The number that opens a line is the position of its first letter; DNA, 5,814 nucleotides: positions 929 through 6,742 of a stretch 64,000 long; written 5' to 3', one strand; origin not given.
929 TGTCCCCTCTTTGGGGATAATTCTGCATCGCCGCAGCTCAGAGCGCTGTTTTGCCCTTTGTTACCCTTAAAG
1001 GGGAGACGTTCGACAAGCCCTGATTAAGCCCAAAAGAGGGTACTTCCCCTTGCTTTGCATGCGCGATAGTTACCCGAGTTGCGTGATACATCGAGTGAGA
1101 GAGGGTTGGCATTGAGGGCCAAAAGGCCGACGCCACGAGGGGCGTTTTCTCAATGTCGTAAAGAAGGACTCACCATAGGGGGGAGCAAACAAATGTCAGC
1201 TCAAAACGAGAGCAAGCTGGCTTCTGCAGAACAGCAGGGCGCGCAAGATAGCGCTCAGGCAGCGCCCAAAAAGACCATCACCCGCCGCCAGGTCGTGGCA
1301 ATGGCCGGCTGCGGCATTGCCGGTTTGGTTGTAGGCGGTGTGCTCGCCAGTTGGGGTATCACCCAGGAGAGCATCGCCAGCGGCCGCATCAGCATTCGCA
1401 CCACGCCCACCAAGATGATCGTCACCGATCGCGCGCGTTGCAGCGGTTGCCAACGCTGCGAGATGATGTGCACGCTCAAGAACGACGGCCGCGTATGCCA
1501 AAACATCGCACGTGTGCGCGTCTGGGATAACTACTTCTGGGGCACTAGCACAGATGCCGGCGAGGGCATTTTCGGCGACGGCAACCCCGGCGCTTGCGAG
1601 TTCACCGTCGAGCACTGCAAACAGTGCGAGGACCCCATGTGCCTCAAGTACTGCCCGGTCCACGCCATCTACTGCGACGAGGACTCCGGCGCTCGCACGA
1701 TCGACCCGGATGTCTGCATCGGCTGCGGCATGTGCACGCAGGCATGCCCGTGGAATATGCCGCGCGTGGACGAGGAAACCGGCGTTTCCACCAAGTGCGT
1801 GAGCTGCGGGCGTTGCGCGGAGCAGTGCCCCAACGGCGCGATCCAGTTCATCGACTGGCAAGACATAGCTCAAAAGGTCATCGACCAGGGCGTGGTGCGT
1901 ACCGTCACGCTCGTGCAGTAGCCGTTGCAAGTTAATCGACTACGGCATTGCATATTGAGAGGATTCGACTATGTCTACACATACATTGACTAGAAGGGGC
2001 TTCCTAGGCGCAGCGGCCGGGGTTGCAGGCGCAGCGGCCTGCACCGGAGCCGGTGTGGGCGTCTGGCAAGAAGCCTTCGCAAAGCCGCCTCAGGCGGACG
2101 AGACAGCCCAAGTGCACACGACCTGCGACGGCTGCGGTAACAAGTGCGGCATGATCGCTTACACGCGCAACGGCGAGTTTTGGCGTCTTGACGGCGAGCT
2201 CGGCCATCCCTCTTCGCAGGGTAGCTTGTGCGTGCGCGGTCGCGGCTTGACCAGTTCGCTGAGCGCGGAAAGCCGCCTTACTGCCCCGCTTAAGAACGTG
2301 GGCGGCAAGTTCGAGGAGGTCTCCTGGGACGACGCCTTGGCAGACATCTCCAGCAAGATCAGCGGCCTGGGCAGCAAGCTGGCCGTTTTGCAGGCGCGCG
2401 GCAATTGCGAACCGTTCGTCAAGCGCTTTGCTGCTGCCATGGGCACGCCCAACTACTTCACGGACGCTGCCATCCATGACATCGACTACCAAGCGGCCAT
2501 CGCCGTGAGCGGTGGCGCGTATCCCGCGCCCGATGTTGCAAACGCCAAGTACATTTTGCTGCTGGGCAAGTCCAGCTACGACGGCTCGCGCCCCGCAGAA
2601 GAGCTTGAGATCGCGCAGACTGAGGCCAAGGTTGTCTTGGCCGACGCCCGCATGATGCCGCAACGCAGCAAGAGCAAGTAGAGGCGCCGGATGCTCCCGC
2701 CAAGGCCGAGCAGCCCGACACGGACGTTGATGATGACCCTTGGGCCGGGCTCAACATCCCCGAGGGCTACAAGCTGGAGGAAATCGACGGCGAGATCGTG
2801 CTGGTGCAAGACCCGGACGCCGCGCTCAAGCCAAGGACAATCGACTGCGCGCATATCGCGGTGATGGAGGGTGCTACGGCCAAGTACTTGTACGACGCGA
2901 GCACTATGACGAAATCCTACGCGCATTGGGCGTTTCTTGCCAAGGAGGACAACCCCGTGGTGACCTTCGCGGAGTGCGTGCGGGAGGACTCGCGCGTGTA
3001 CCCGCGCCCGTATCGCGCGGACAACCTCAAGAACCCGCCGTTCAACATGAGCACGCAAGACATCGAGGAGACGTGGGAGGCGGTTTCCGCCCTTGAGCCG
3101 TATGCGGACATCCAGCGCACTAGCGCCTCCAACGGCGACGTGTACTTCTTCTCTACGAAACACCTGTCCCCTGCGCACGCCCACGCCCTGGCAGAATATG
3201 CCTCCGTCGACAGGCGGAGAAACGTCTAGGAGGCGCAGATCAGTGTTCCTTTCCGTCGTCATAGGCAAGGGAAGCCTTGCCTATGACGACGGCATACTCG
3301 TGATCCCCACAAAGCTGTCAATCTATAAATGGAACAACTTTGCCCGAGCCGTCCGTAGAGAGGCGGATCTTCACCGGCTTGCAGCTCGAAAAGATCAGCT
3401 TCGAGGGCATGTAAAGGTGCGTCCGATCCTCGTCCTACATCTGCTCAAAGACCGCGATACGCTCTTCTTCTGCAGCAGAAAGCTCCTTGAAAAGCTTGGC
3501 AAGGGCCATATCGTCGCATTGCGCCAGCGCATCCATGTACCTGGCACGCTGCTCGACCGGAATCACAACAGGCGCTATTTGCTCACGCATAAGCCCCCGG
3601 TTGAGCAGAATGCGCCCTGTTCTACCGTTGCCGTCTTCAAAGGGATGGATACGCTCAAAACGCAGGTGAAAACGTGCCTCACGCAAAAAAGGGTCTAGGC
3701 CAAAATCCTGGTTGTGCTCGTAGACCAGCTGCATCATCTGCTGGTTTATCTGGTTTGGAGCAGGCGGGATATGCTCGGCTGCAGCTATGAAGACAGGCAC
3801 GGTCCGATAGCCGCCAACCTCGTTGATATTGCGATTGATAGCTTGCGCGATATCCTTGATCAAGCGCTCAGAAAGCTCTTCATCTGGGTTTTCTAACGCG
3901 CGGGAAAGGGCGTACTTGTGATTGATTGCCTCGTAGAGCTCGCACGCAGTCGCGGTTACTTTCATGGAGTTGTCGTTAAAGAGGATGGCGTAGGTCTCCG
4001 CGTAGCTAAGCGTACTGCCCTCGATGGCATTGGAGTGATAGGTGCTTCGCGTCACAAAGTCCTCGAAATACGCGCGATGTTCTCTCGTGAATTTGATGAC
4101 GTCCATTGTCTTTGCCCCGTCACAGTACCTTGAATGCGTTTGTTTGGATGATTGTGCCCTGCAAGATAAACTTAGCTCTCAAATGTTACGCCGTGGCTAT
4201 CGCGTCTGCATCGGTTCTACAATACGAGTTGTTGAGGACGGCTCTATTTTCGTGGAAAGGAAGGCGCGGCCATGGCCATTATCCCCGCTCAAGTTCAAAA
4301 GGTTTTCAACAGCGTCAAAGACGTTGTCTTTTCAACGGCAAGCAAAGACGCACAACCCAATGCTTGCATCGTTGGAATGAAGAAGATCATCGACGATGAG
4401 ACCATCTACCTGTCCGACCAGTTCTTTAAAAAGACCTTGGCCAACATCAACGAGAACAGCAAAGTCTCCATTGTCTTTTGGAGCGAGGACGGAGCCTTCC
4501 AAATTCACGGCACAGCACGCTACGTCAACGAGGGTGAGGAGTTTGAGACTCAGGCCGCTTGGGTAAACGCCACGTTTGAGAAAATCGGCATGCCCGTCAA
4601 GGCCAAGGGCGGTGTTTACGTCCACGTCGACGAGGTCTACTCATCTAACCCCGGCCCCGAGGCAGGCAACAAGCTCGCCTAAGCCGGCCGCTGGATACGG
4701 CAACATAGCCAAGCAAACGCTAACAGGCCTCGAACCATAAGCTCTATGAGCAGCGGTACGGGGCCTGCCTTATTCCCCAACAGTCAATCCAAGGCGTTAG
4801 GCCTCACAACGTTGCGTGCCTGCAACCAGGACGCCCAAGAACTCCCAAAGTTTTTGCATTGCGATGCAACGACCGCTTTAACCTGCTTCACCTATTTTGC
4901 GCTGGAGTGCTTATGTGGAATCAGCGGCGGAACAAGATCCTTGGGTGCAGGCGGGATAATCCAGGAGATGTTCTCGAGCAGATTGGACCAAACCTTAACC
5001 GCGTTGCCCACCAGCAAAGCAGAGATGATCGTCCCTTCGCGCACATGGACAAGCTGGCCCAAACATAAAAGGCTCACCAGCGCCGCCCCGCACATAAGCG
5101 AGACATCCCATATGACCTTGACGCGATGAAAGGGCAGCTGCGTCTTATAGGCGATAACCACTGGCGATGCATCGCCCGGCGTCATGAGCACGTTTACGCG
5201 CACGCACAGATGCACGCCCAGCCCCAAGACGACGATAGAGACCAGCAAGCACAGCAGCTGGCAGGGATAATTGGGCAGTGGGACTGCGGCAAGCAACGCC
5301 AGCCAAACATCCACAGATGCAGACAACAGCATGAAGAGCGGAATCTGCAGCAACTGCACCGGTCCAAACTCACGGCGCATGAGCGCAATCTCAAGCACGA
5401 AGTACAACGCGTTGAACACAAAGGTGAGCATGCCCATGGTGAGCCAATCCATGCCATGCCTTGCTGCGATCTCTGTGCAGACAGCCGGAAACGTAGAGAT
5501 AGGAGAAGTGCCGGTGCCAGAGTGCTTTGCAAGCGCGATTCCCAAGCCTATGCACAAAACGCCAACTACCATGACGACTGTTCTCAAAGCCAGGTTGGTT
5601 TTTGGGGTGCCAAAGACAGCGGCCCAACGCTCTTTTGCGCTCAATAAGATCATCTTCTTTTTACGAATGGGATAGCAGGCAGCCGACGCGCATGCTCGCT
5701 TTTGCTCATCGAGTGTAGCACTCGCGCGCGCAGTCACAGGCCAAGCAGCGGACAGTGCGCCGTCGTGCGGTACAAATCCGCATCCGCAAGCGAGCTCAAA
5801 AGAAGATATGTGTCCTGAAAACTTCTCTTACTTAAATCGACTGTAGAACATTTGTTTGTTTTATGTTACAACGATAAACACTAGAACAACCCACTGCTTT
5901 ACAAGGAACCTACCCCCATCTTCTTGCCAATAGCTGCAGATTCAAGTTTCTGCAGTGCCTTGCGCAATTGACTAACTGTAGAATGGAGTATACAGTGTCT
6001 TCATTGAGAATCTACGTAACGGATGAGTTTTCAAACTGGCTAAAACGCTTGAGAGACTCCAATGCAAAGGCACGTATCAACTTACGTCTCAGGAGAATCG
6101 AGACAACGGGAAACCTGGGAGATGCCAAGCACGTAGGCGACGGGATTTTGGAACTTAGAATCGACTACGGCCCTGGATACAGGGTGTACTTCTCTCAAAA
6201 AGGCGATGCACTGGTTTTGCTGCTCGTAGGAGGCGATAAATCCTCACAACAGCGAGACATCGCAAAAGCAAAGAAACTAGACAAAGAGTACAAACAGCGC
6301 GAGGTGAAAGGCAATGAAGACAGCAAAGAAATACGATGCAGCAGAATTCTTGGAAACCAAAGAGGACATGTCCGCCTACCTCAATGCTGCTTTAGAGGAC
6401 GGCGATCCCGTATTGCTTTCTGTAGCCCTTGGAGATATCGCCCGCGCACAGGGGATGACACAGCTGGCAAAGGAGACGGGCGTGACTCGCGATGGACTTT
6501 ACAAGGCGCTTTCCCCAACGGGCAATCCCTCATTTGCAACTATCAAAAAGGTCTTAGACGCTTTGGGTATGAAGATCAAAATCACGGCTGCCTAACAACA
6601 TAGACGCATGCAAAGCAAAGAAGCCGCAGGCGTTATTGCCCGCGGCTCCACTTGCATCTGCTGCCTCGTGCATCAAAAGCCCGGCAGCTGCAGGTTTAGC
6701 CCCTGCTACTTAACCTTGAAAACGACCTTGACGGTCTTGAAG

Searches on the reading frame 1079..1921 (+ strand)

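Call 30: search_protein_families(library=pfam, proteins=[window:1079-1921:+], max_evalue=0.00001)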
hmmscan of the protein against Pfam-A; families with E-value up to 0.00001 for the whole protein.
window:1079-1921:+ (280 aa): 10 families
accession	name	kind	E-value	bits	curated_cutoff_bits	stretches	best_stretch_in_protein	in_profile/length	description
PF00037.32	Fer4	-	4.5e-17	61.5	21.1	2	207-227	2-22/24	4Fe-4S binding domain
PF12838.12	Fer4_7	-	4.1e-15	56.4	27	1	179-226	1-51/52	4Fe-4S dicluster domain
PF12797.12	Fer4_2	-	1.8e-12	46.8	24.5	1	207-225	4-22/22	4Fe-4S binding domain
PF13247.11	Fer4_11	-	5.4e-12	46.2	26.2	1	174-246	4-86/100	4Fe-4S dicluster domain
PF13237.11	Fer4_10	-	3.1e-11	43.4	25.5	1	208-251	4-53/53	4Fe-4S dicluster domain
PF12837.12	Fer4_6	-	4.3e-11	42.6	25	0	207-224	3-20/24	4Fe-4S binding domain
PF25160.1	LdpA_Fe-S-bd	-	4.9e-10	39.5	27.6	0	182-226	4-41/49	LdpA Fe-S cluster-binding domain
PF14697.11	Fer4_21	-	1.3e-09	38.5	35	0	178-225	6-53/59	4Fe-4S dicluster domain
PF13187.11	Fer4_9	-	1.9e-09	37.8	27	1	213-255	2-52/52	4Fe-4S dicluster domain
PF13484.11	Fer4_16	-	5.5e-08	33.9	30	0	239-256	1-18/66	4Fe-4S double cluster binding domain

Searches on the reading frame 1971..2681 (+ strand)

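Call 30: search_protein_families(library=pfam, proteins=[window:1971-2681:+], max_evalue=0.00001)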
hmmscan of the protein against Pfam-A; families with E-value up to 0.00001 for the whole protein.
window:1971-2681:+ (236 aa): 2 families
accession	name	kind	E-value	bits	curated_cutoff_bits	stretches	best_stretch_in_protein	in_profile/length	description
PF04879.21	Molybdop_Fe4S4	-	1.4e-11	44.6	22.7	1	47-94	3-50/55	Molybdopterin oxidoreductase Fe4S4 domain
PF00384.28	Molybdopterin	-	1.2e-07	31.6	24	1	102-227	1-146/353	Molybdopterin oxidoreductase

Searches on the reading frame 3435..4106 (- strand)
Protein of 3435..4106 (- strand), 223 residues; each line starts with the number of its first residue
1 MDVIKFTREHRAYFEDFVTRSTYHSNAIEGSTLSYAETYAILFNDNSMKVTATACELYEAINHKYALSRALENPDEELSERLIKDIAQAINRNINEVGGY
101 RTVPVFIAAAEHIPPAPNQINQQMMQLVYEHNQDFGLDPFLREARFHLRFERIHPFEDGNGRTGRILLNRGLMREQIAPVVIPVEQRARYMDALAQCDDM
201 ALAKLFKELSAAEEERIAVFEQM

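Call 30: search_protein_families(library=pfam, proteins=[window:3435-4106:-], max_evalue=0.00001)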
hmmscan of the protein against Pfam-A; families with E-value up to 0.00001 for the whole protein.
window:3435-4106:- (223 aa): 1 family
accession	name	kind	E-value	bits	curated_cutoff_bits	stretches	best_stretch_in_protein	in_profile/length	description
PF02661.23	Fic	-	2.2e-18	67.3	24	1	78-169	2-90/93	Fic/DOC family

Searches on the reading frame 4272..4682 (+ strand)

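Call 47: search_protein_families(library=pfam, proteins=[window:4272-4682:+], max_evalue=0.001)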
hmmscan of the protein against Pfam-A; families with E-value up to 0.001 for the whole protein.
window:4272-4682:+ (136 aa): 1 family
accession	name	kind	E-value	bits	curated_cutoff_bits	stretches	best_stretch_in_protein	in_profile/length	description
PF01243.27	PNPOx_N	-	8.6e-16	58.8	28.1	1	5-122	2-116/120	Pyridoxamine 5'-phosphate oxidase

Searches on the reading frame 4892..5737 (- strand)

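Call 47: search_protein_families(library=pfam, proteins=[window:4892-5737:-], max_evalue=0.001)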
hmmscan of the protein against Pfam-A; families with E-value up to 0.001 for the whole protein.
window:4892-5737:- (281 aa): 1 family
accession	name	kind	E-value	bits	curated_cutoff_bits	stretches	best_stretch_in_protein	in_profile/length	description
PF19700.5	DUF6198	-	2.4e-18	67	27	1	52-250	9-201/217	Family of unknown function (DUF6198)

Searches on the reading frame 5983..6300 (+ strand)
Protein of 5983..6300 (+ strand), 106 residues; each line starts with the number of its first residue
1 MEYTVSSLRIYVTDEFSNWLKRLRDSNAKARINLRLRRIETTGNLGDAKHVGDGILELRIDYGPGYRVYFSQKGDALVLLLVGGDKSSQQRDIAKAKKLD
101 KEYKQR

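Call 47: search_protein_families(library=pfam, proteins=[window:5983-6300:+], max_evalue=0.001)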
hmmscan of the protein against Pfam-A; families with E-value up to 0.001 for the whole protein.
window:5983-6300:+ (106 aa): 1 family
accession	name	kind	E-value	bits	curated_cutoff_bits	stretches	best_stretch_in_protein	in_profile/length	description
PF05973.20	Gp49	-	5.2e-06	26.9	23.9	1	19-100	2-86/90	Phage derived protein Gp49-like (DUF891)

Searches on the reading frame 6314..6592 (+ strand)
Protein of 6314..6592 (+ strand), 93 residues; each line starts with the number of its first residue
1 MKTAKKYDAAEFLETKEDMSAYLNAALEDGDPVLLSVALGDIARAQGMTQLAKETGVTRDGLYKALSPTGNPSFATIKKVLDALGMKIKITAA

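Call 56: find_homologous_proteins(query=window:6314-6592:+, max_evalue=1e-10)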
Query window:6314-6592:+ (93 aa): 2293 proteins with E <= 1e-10 among 2315 candidates; the best 120 are listed.
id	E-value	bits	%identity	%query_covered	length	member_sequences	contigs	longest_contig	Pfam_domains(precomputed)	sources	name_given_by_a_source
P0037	3.7e-51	188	100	100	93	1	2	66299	PF01381.29,PF21716.4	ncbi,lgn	-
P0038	1.3e-50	186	99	100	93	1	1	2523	PF01381.29,PF21716.4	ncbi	-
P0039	1.5e-41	157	77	100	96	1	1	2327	PF01381.29,PF21716.4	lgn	-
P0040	1.7e-41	157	80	97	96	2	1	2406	PF21716.4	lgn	-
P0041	6.1e-41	155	77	99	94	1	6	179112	PF01381.29,PF21716.4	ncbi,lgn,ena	-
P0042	1.3e-40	154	77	100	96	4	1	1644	PF21716.4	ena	-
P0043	4.6e-40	153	76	100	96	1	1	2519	PF21716.4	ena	-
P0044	5.7e-40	152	76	99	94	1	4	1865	PF01381.29,PF21716.4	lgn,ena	-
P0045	5.9e-40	152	76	99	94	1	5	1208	PF01381.29,PF21716.4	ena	-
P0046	6.1e-40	152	76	99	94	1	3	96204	PF01381.29,PF21716.4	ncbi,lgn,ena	-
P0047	6.3e-40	152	76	99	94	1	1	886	PF01381.29,PF21716.4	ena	-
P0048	6.3e-40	152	76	99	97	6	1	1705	PF01381.29,PF21716.4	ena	-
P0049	9.3e-40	152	77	97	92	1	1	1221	PF01381.29,PF21716.4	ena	-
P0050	9.5e-40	152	77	97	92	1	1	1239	PF01381.29,PF21716.4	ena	-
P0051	1.0e-39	152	77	97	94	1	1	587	PF01381.29,PF21716.4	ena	-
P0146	5.8e-36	140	73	89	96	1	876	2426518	PF01381.29,PF21716.4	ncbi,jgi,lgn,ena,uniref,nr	ncbi:putative addiction module antidote protein [Olsenella sp. TM06-36]|jgi:probable addiction modul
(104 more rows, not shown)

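Call 57: find_encoding_contigs(protein=P0146, flank=10000, max_places=10)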
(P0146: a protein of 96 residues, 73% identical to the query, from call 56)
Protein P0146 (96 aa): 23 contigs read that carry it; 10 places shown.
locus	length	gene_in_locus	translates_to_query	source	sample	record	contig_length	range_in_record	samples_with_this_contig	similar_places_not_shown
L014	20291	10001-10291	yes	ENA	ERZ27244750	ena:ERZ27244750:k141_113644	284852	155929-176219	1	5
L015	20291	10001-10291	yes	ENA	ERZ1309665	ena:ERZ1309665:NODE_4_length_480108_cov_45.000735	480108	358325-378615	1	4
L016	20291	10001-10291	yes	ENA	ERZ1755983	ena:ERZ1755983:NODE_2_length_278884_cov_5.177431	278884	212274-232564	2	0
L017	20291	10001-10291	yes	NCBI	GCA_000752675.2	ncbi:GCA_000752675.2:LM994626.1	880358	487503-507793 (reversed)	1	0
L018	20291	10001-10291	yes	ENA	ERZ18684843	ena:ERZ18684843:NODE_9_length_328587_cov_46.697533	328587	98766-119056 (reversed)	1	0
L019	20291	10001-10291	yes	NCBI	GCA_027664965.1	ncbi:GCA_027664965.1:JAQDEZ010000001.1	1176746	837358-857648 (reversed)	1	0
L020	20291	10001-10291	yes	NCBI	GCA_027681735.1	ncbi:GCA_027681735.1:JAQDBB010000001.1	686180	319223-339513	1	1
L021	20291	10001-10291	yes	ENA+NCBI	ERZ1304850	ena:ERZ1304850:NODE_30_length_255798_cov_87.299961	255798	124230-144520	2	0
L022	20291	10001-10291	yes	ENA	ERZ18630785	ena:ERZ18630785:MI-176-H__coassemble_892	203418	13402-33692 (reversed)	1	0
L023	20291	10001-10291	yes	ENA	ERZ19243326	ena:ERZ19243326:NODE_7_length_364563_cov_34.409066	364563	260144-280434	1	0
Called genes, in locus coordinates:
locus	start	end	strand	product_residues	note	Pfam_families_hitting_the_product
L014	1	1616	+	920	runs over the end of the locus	PF00311:PEPcase, PF14010:PEPcase_2 (weak)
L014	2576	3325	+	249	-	-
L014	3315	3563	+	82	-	-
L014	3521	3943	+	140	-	PF00520:Ion_trans (weak), PF07885:Ion_trans_2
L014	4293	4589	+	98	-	-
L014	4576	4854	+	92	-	-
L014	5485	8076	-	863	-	PF01326:PPDK_N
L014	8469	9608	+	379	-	PF01717:Meth_synt_2 (faint)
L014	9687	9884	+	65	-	-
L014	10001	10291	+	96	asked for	PF21716:dnstrm_HI1420, PF01381:HTH_3 (weak)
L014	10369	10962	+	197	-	PF00300:His_Phos_1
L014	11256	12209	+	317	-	PF01430:HSP33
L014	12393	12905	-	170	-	PF00881:Nitroreductase, PF14512:TM1586_NiRdase (faint), PF00881:Nitroreductase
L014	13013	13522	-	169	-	PF01243:PNPOx_N, PF12900:Pyridox_ox_2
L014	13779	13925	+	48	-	PF00232:Glyco_hydro_1 (weak)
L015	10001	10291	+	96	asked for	PF21716:dnstrm_HI1420, PF01381:HTH_3 (weak)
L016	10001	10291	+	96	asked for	PF21716:dnstrm_HI1420, PF01381:HTH_3 (weak)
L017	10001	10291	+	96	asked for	PF21716:dnstrm_HI1420, PF01381:HTH_3 (weak)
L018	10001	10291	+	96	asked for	PF21716:dnstrm_HI1420, PF01381:HTH_3 (weak)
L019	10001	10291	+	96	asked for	PF21716:dnstrm_HI1420, PF01381:HTH_3 (weak)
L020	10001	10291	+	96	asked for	PF21716:dnstrm_HI1420, PF01381:HTH_3 (weak)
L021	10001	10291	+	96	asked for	PF21716:dnstrm_HI1420, PF01381:HTH_3 (weak)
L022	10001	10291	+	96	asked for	PF21716:dnstrm_HI1420, PF01381:HTH_3 (weak)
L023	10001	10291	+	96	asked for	PF21716:dnstrm_HI1420, PF01381:HTH_3 (weak)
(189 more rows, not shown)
